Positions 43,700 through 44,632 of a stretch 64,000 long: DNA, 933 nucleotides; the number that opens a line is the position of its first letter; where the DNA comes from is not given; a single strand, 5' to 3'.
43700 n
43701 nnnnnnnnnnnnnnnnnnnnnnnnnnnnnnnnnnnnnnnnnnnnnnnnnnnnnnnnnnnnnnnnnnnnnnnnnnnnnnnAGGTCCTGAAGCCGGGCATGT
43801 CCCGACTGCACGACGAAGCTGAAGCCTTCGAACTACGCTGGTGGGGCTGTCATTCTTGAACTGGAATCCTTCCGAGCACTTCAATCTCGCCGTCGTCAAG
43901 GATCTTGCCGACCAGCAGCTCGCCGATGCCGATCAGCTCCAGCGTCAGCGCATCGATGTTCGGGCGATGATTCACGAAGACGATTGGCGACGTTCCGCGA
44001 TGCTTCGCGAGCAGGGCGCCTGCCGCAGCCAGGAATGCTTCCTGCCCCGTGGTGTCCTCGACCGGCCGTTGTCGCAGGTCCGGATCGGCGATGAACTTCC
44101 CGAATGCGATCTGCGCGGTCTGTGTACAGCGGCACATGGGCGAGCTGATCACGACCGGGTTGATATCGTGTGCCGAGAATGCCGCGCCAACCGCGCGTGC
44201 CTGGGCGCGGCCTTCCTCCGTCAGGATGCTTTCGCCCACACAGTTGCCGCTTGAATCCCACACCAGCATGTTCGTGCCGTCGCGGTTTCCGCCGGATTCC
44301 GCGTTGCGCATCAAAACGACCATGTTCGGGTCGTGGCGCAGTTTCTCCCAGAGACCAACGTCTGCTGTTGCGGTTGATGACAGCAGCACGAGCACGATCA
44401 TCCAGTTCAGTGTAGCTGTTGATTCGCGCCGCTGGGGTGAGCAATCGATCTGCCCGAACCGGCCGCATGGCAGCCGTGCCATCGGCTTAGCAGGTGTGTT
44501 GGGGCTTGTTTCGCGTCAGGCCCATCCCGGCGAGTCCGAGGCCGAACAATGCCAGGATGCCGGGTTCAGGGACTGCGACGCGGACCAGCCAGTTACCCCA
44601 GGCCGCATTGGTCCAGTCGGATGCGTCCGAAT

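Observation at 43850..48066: Accessory-looking block: two DUF1566/PEP-CTERM surface proteins flanking a divergent EF-G paralog, plus a His-to-Asn histidine-phosphatase homolog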

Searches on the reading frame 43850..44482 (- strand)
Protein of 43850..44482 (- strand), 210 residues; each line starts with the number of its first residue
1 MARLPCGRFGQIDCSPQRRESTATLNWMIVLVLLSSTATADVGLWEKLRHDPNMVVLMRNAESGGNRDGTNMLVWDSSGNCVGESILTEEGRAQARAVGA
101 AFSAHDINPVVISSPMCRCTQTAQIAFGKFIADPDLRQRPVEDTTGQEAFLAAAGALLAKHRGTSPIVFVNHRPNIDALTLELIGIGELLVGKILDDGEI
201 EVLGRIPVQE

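Call 3: search_protein_families(library=pfam, proteins=[window:43850-44482:-], max_evalue=0.01)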
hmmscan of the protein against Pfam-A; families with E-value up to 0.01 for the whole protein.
window:43850-44482:- (210 aa): 1 family
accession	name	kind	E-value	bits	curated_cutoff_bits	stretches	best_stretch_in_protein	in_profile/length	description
PF00300.27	His_Phos_1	-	5e-11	43.1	21.7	1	84-147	22-88/194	Histidine phosphatase superfamily (branch 1)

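Call 4: search_protein_families(library=ncbifam, proteins=[window:43850-44482:-], max_evalue=0.01)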
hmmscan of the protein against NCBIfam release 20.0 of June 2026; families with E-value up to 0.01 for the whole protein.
window:43850-44482:- (210 aa): 9 families
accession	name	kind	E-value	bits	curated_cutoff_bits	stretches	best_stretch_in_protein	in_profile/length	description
NF004842.0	PRK06193.1-3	subfamily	1.9e-12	47.1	325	1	24-178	12-167/209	hypothetical protein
NF004841.0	PRK06193.1-1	equivalog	2e-12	46.9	178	1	77-148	88-160/232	hypothetical protein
NF052369.1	PmrG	equivalog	2.4e-07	30.4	170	1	76-179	34-130/168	lipopolysaccharide core heptose(II)-phosphate phosphatase PmrG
NF005567.0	PRK07238.1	equivalog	7.4e-07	28.8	326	1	75-127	192-244/378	bifunctional RNase H/acid phosphatase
NF038349.1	dPGM_arch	equivalog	6.6e-06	26.1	225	1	55-146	1-84/194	2,3-diphosphoglycerate-dependent phosphoglycerate mutase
NF009993.0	PRK13462.1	equivalog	8.5e-06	25.6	226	1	75-126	18-72/203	acid phosphatase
TIGR03848.1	MSMEG_4193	subfamily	8.9e-05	22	203.85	1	86-130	26-69/204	MSMEG_4193 family putative phosphomutase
TIGR03162.1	ribazole_cobC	equivalog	0.00038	19.9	162.9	1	87-126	24-62/176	alpha-ribazole phosphatase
TIGR00249.1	sixA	equivalog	0.00092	19.1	74.5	1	86-184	22-119/154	phosphohistidine phosphatase SixA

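Call 14: find_homologous_proteins(query=window:43850-44482:-)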
Query window:43850-44482:- (210 aa): 247 proteins with E <= 0.001 among 1839 candidates; the best 120 are listed.
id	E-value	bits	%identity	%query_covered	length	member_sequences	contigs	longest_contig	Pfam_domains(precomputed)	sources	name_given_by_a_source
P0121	1.4e-114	399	100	87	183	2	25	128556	PF00300.28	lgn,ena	-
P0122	1.1e-82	295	70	88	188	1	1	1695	PF00300.28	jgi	jgi:phosphohistidine phosphatase SixA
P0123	1.3e-80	288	68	88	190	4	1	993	PF00300.28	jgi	-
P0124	5.1e-80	286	69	88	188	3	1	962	PF00300.28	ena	-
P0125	1.0e-78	282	68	87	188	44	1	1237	PF00300.28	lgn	-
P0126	1.0e-78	282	67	87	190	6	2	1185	PF00300.28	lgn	-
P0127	1.2e-78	281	69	87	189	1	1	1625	PF00300.28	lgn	-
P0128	1.4e-78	281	71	83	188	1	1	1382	PF00300.28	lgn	-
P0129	2.3e-78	280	68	88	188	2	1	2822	PF00300.28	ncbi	-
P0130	1.3e-77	278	65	87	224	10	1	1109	PF00300.28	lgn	-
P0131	1.3e-77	278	65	87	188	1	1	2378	PF00300.28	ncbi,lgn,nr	ncbi:MAG: histidine phosphatase family protein [gamma proteobacterium symbiont of Bathyaustriella th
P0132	3.2e-77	277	66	93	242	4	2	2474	PF00300.28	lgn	-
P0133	3.8e-77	276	66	86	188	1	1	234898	PF00300.28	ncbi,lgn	ncbi:MAG: histidine phosphatase family protein [Candidatus Thiodiazotropha sp.]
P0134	6.4e-77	276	66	87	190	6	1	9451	PF00300.28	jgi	jgi:phosphohistidine phosphatase SixA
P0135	7.0e-77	276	64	87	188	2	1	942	PF00300.28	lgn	-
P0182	5.0e-73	263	63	89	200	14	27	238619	PF00300.28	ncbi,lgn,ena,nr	ncbi:MAG: histidine phosphatase family protein [Chromatiaceae bacterium]|nr:histidine phosphatase fa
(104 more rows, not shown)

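Call 16: find_encoding_contigs(protein=P0121, flank=10000, max_places=6)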
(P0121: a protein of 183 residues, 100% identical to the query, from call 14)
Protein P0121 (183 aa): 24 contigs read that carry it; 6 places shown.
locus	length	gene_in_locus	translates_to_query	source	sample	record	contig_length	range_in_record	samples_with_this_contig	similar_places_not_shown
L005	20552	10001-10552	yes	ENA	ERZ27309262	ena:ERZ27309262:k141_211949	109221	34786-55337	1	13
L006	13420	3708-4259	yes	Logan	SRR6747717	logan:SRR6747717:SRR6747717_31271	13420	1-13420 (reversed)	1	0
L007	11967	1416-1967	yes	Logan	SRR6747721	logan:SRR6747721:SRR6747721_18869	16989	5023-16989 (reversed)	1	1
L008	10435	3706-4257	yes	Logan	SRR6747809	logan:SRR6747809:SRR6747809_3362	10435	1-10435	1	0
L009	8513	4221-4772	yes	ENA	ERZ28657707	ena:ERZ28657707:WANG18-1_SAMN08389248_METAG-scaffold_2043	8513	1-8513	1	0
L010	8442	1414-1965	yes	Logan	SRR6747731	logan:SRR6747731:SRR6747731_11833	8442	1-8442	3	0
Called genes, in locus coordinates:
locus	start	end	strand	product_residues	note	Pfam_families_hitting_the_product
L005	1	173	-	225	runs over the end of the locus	PF00392:GntR, PF07729:FCD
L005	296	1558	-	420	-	PF01773:Nucleos_tra2_N, PF07670:Gate, PF07662:Nucleos_tra2_C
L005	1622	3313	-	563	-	PF00732:GMC_oxred_N, PF05199:GMC_oxred_C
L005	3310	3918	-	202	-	PF13618:Gluconate_2-dh3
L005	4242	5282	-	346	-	PF00154:RecA_N, PF06745:ATPase (weak), PF08423:Rad51 (weak), PF27531:MT3502_N (weak), PF21096:RecA_C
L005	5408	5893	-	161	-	PF02464:CinA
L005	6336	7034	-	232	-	PF07603:Lcl_C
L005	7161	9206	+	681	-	PF00009:GTP_EFTU, PF22042:EF-G_D2, PF03144:GTP_EFTU_D2 (weak), PF14492:EFG_III, PF03764:EFG_IV, PF00679:EFG_C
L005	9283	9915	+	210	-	PF07589:PEP_exosort_dom (weak)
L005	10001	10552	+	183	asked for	PF00300:His_Phos_1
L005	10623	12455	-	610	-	PF23161:HTH_RNase_II, PF00773:RNB, PF18614:RNase_II_C_S1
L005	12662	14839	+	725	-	PF00027:cNMP_binding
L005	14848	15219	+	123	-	PF00355:Rieske, PF13806:Rieske_2 (weak)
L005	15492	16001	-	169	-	-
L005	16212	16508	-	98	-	PF20549:DUF6763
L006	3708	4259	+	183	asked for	PF00300:His_Phos_1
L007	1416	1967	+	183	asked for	PF00300:His_Phos_1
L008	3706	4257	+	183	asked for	PF00300:His_Phos_1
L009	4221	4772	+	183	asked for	PF00300:His_Phos_1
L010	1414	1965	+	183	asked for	PF00300:His_Phos_1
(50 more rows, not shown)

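Call 17: find_encoding_contigs(protein=P0133, flank=6000, max_places=2)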
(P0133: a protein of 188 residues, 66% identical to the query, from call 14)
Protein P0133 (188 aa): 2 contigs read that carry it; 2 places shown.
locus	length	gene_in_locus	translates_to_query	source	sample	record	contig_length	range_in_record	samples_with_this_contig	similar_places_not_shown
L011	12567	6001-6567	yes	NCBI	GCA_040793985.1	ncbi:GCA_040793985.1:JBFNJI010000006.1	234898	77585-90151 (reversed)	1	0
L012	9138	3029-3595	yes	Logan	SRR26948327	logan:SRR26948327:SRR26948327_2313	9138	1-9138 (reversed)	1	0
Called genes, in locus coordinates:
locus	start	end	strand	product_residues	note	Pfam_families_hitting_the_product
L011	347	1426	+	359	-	PF01058:Oxidored_q6, PF14720:NiFe_hyd_SSU_C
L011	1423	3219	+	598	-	PF27537:HoxH, PF00374:NiFeSe_Hases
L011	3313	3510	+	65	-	-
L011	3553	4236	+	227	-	PF01292:Ni_hydr_CYTB, PF14358:DUF4405 (weak)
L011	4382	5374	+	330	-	PF08240:ADH_N, PF00107:ADH_zinc_N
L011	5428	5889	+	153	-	-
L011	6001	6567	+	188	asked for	PF00300:His_Phos_1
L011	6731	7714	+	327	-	PF04389:Peptidase_M28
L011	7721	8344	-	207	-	-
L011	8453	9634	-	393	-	PF13609:Porin_4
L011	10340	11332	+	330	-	-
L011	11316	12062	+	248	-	PF00528:BPD_transp_1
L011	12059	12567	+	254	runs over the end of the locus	PF00005:ABC_tran, PF13304:AAA_21 (weak)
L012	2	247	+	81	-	?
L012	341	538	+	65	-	-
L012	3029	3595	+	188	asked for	PF00300:His_Phos_1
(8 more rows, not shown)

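Call 18: find_encoding_contigs(protein=P0182, flank=6000, max_places=3)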
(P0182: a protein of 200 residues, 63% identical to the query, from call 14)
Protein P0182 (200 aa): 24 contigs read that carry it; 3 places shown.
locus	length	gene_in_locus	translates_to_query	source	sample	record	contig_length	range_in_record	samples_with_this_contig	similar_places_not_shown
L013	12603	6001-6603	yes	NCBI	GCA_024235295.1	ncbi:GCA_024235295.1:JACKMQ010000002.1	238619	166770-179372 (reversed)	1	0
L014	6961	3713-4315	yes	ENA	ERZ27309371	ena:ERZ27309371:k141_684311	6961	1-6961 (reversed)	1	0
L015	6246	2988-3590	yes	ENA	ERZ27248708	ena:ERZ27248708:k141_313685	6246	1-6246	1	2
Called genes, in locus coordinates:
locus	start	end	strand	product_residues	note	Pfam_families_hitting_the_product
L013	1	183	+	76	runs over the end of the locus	PF10604:Polyketide_cyc2, PF03364:Polyketide_cyc (weak)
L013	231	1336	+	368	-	PF01527:HTH_Tnp_1, PF13384:HTH_23 (faint), PF13276:HTH_21, PF00665:rve, PF13683:rve_3, PF13333:rve_2 (weak)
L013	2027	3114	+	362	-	PF01527:HTH_Tnp_1, PF13384:HTH_23 (weak), PF13518:HTH_28 (weak), PF00665:rve, PF13683:rve_3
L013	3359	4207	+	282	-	PF13020:NOV_C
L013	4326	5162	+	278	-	PF12146:Hydrolase_4 (weak)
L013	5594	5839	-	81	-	PF07362:CcdA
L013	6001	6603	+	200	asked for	PF00300:His_Phos_1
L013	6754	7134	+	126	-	-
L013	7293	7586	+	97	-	PF03795:YCII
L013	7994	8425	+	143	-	-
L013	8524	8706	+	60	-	-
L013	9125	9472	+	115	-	PF04993:TfoX_N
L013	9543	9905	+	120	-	-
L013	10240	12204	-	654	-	PF00128:Alpha-amylase, PF14701:hDGE_amylase, PF16657:Malt_amylase_C (weak)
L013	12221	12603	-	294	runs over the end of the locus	PF00294:PfkB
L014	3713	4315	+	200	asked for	PF00300:His_Phos_1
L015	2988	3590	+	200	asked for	PF00300:His_Phos_1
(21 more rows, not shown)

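Call 39: search_protein_representatives(alignment_id=A1)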
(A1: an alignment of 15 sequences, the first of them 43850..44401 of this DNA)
Query: 15 sequences, 188 profile positions. Proteins with E-value up to 0.001 (for the whole library): 1587; up to 1e-10: 243; up to 1e-30: 19. The best 150 are listed.
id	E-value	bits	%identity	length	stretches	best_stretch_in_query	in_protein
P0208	8.8e-92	321.9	-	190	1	2-187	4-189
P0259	9.9e-74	263.0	-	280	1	26-188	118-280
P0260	6.6e-70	250.6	-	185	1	52-183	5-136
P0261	2.4e-60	219.4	-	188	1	4-186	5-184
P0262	8.3e-57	207.9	-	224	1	5-187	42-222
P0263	1.3e-51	190.9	-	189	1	2-186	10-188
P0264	3.7e-47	176.4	-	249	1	8-185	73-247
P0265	9.7e-47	175.0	-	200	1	48-187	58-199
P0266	7.9e-43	162.3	-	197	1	14-186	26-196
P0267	1.5e-40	154.8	-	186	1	5-186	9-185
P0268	7.2e-40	152.6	-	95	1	94-188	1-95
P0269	6.3e-38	146.3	-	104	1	2-94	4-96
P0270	6.7e-38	146.2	-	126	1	65-186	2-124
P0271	1.7e-37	144.9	-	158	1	31-186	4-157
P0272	7.8e-36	139.5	-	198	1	13-186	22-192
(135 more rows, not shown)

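Call 48: search_solved_structures(query=A1, show_alignments=3, max_evalue=0.01)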
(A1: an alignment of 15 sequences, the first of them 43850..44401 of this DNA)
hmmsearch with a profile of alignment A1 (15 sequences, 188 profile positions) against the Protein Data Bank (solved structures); distinct sequences matched with E-value up to 0.01: 3.
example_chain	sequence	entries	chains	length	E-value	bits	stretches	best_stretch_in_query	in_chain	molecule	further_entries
2a6p_A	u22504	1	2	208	0.0013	21.3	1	52-104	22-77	POSSIBLE PHOSPHOGLYCERATE MUTASE GPM2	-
1ebb_A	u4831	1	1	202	0.0083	18.7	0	58-124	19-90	PHOSPHATASE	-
1h2e_A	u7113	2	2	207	0.009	18.6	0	58-124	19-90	PHOSPHATASE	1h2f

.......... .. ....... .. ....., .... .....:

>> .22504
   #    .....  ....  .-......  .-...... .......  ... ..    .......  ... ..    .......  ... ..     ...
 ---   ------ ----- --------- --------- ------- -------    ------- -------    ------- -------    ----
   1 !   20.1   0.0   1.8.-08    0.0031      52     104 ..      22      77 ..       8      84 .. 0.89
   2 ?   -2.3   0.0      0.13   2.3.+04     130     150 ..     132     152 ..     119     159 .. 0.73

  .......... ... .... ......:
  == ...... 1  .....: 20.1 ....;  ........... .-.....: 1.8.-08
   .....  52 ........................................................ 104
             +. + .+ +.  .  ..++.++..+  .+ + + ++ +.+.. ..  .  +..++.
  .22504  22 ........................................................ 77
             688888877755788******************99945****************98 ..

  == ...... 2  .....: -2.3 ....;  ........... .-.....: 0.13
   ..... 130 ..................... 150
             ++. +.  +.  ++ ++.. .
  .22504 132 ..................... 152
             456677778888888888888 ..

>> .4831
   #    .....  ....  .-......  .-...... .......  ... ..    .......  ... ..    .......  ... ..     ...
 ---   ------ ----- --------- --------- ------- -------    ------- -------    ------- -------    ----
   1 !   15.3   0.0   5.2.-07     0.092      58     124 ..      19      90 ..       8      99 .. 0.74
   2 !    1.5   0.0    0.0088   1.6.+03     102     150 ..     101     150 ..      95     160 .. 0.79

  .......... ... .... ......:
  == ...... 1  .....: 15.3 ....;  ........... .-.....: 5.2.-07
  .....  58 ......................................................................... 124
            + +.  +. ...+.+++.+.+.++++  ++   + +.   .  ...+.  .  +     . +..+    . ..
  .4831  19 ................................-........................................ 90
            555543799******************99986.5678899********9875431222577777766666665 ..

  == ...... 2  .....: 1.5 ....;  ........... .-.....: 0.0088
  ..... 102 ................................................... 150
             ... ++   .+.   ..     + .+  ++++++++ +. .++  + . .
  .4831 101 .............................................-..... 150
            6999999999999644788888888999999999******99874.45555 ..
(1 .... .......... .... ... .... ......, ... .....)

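Call 55: predict_structure(alignment_id=A1)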
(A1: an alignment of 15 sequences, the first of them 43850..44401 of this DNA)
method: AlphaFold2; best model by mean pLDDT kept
length: 183 residues; sequences in the alignment: 15
mean_pLDDT: 79.3   pTM: 0.80
mean pLDDT of the five models: 79.3, 76.9, 76.7, 73.1, 68.7
residues with pLDDT >= 90: 67; 70-90: 65; 50-70: 41; < 50: 10
segments of 3 or more residues with pLDDT < 50: 151-155
pLDDT, mean of each block of 10 residues (from residue 1): 51 82 95 71 54 66 91 95 90 92 87 77 86 93 70 57 88 86 63
secondary structure, 60 per line:
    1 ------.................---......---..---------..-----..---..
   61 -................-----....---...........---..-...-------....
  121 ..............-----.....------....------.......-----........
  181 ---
elements in order: H7-23 E27-32 H62-77 E83-86 H90-100 H117-134 E140-144 H151-154 E161-167 E173-180

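Call 59: fold_search(model_id=the predicted structure, library=pdb)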
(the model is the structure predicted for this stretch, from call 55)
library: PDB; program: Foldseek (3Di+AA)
matches with E <= 10: 1108; with E <= 0.001: 279
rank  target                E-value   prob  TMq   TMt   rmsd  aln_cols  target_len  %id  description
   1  8s6q_B                4.1e-08  1.00  0.57  0.53   6.8       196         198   20  RosC (released 2025-03-12)
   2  5gg6_A                5.0e-08  1.00  0.51  0.35   5.3       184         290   22  Crystal structure of Mycobacterium smegmatis MutT1 in complex with 8-oxo-dGTP (released 2017-04-19)
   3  3f2i_B                5.4e-08  1.00  0.57  0.63   4.2       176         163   15  Crystal structure of the alr0221 protein from Nostoc, Northeast Structural Genomics Consortium Target NsR422. (released 2008-11-18)
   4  8s6q_A                5.7e-08  1.00  0.56  0.51   6.6       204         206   22  RosC (released 2025-03-12)
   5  5xd5_A                7.0e-08  1.00  0.51  0.35   5.6       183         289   23  Crystal structure of Mycobacterium smegmatis MutT1 in complex with ATP, magnesium fluoride and phosphate (released 2017-08-09)
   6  5gg7_A                7.9e-08  1.00  0.51  0.35   5.2       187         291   22  Crystal structure of Mycobacterium smegmatis MutT1 in complex with 8-oxo-dGTP, 8-oxo-dGMP and pyrophosphate (I) (released 2017-04-19)
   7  2rfl_G                8.5e-08  1.00  0.55  0.63   4.2       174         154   18  Crystal structure of the putative phosphohistidine phosphatase SixA from Agrobacterium tumefaciens (released 2007-10-23)
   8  3mxo_B                8.5e-08  1.00  0.54  0.52   4.3       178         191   18  Crystal structure oh human phosphoglycerate mutase family member 5 (PGAM5) (released 2010-09-15)
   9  3o0t_A                8.5e-08  1.00  0.54  0.52   5.1       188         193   19  Crystal structure of human phosphoglycerate mutase family member 5 (PGAM5) in complex with phosphate (released 2010-10-06)
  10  6m6y                  9.0e-08  1.00  0.50  0.34   5.5       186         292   23  Crystal structure of Mycobacterium smegmatis MutT1 in complex with 8-oxo-dGTP (released 2020-10-14)
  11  3f2i_D                1.1e-07  1.00  0.56  0.61   5.4       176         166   15  Crystal structure of the alr0221 protein from Nostoc, Northeast Structural Genomics Consortium Target NsR422. (released 2008-11-18)
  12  2rfl_B                1.3e-07  1.00  0.53  0.61   5.1       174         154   18  Crystal structure of the putative phosphohistidine phosphatase SixA from Agrobacterium tumefaciens (released 2007-10-23)
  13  6m72                  1.5e-07  1.00  0.51  0.35   5.5       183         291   23  Crystal structure of Mycobacterium smegmatis MutT1 in complex with 8-oxo-dGDP (released 2020-10-14)
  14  5gg9                  1.5e-07  1.00  0.50  0.34   5.5       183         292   22  Crystal structure of Mycobacterium smegmatis MutT1 in complex with 8-oxo-GTP, 8-oxo-GMP and pyrophosphate (released 2017-04-19)
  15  5gg6_B                1.7e-07  1.00  0.54  0.36   5.1       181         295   22  Crystal structure of Mycobacterium smegmatis MutT1 in complex with 8-oxo-dGTP (released 2017-04-19)
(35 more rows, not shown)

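Call 70: find_encoding_contigs(protein=window:43850-44482:-, flank=1000, max_places=2)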
Protein window:43850-44482:- (210 aa): 1 contig read that carries it; 1 place shown.
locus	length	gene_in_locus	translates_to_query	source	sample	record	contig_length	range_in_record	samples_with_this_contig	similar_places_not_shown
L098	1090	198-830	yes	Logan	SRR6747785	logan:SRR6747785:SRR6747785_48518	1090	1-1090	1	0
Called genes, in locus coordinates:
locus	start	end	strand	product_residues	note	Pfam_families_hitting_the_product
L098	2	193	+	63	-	?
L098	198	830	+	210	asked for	PF00300:His_Phos_1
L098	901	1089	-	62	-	?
